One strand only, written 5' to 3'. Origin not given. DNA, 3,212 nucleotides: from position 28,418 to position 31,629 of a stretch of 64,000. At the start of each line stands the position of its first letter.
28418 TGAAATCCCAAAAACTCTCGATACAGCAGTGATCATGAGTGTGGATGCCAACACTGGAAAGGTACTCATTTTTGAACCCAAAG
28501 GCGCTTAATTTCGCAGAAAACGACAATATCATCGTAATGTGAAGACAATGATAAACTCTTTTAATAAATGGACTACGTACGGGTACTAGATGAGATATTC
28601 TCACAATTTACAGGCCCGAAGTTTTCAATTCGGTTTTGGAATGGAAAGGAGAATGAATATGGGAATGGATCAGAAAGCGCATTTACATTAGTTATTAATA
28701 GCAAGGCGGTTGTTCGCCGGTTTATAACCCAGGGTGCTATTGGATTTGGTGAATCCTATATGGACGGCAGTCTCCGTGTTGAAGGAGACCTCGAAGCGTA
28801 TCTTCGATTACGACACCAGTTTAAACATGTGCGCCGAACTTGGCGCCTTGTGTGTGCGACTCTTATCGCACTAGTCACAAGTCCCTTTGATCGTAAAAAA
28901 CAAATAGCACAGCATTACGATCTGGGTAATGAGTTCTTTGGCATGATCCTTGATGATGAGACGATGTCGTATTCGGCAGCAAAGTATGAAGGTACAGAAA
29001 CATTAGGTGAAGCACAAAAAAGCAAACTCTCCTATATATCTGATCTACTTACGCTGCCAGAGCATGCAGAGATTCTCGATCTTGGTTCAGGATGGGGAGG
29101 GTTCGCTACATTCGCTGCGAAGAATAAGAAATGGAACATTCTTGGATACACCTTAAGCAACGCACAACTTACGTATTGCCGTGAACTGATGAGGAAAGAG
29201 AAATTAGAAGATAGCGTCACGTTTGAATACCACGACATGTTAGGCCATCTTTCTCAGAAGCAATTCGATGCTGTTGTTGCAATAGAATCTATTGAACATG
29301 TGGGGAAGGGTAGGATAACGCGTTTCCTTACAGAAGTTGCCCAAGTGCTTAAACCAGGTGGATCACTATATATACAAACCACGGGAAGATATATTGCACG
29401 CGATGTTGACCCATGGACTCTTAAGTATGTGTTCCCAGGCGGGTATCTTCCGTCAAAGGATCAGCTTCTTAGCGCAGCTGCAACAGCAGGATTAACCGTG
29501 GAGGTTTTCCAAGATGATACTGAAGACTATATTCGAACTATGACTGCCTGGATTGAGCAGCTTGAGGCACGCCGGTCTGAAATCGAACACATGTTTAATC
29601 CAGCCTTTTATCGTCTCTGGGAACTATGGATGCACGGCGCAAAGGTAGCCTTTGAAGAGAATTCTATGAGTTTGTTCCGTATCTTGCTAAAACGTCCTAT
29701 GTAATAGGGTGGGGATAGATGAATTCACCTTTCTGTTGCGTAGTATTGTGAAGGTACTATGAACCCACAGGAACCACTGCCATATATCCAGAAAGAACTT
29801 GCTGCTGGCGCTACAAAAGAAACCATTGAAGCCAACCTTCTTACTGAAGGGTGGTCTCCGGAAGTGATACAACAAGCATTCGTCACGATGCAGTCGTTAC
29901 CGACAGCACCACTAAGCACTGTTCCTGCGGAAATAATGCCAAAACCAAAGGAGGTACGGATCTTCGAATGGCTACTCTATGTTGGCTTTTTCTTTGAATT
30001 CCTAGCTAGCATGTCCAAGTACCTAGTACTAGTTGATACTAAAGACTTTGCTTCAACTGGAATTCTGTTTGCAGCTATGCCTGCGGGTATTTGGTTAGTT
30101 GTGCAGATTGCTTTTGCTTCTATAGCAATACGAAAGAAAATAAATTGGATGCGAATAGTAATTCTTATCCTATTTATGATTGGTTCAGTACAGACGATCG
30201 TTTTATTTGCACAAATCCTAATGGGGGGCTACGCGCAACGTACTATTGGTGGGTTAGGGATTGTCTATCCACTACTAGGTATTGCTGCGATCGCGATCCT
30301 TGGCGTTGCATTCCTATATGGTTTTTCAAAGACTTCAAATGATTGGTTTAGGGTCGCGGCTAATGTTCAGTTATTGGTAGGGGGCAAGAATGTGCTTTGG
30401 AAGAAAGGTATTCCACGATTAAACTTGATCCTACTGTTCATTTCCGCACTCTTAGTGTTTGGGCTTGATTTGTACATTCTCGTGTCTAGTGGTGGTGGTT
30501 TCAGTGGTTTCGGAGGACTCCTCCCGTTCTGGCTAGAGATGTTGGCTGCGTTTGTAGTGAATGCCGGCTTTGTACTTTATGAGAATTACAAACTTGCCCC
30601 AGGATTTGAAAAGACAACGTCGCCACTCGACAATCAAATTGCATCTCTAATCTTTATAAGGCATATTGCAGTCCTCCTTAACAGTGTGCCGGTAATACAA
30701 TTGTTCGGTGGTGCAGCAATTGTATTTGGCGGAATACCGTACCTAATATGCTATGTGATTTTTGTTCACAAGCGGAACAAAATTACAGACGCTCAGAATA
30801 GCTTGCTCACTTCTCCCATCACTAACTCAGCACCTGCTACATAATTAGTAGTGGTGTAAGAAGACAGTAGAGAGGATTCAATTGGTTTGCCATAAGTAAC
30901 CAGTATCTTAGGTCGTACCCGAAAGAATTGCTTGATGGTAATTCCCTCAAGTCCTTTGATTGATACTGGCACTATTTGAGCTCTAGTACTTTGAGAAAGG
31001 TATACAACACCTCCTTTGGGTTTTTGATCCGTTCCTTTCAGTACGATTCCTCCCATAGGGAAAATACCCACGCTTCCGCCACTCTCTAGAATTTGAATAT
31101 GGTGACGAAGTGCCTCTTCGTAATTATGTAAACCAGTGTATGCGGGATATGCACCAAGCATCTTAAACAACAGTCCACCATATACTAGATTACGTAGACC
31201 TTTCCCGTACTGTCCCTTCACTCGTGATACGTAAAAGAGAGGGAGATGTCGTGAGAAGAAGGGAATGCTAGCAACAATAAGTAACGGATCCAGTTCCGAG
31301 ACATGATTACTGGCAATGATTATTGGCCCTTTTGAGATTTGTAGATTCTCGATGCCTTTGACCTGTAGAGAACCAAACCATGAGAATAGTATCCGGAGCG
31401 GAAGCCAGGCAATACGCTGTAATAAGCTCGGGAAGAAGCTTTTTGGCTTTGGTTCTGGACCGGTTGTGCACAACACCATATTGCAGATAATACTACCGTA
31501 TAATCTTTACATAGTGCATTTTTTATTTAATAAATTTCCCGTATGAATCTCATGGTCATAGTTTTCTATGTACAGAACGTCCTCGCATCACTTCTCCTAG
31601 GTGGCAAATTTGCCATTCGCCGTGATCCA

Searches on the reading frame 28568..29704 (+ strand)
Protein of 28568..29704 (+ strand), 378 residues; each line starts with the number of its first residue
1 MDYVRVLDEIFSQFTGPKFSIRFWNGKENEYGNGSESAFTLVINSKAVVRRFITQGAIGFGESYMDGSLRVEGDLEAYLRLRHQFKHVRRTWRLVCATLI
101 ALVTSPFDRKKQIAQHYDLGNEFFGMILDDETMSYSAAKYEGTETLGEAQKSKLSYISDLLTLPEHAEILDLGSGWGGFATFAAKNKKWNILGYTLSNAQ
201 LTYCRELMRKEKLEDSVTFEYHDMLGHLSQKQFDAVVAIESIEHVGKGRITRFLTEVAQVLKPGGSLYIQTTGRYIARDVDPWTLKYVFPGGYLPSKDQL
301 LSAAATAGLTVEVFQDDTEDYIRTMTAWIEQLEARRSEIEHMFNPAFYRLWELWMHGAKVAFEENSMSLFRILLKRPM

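Call 16: search_protein_families(library=pfam, proteins=[window:28568-29704:+], max_evalue=0.01)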
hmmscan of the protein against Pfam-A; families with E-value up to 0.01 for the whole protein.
window:28568-29704:+ (378 aa): 12 families
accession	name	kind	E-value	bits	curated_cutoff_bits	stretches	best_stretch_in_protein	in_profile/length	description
PF02353.26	CMAS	-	4.3e-60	203.8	27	1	110-371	7-272/273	Mycolic acid cyclopropane synthetase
PF13649.12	Methyltransf_25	-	5.1e-16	59.6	27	1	169-265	1-97/97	Methyltransferase domain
PF25371.1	DUF7884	-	1.3e-14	54.6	27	1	7-79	2-75/90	Domain of unknown function (DUF7884)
PF08241.18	Methyltransf_11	-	3.9e-14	53.5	21.2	1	170-269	1-95/95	Methyltransferase domain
PF13489.12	Methyltransf_23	-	9.3e-13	48.7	27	1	156-311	12-161/164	Methyltransferase domain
PF08242.18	Methyltransf_12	-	1.1e-12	48.9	30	1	170-267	1-98/98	Methyltransferase domain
PF13847.12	Methyltransf_31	-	5.7e-11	42.7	27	1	166-273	4-113/145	Methyltransferase domain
PF05175.20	MTS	-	2.5e-08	34.2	23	1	163-269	27-138/170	Methyltransferase small domain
PF01728.25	FtsJ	-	0.00011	22.6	24.1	1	153-237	8-96/181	FtsJ-like methyltransferase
PF02390.23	Methyltransf_4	-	0.0017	18.3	24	0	252-271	98-117/173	Putative methyltransferase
PF01739.24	CheR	-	0.0057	16.5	27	1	210-269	113-173/195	CheR methyltransferase, SAM binding domain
PF20922.3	Anamorsin_N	-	0.0071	16.5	27.1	0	213-270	30-88/163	Anamorsin, N-terminal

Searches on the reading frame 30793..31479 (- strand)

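Call 16: search_protein_families(library=pfam, proteins=[window:30793-31479:-], max_evalue=0.01)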
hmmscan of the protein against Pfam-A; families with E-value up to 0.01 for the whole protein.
window:30793-31479:- (228 aa): 1 family
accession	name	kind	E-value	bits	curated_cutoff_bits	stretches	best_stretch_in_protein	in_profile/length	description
PF01553.26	Acyltransferase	-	6.2e-13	49.1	23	1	38-175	2-132/132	Acyltransferase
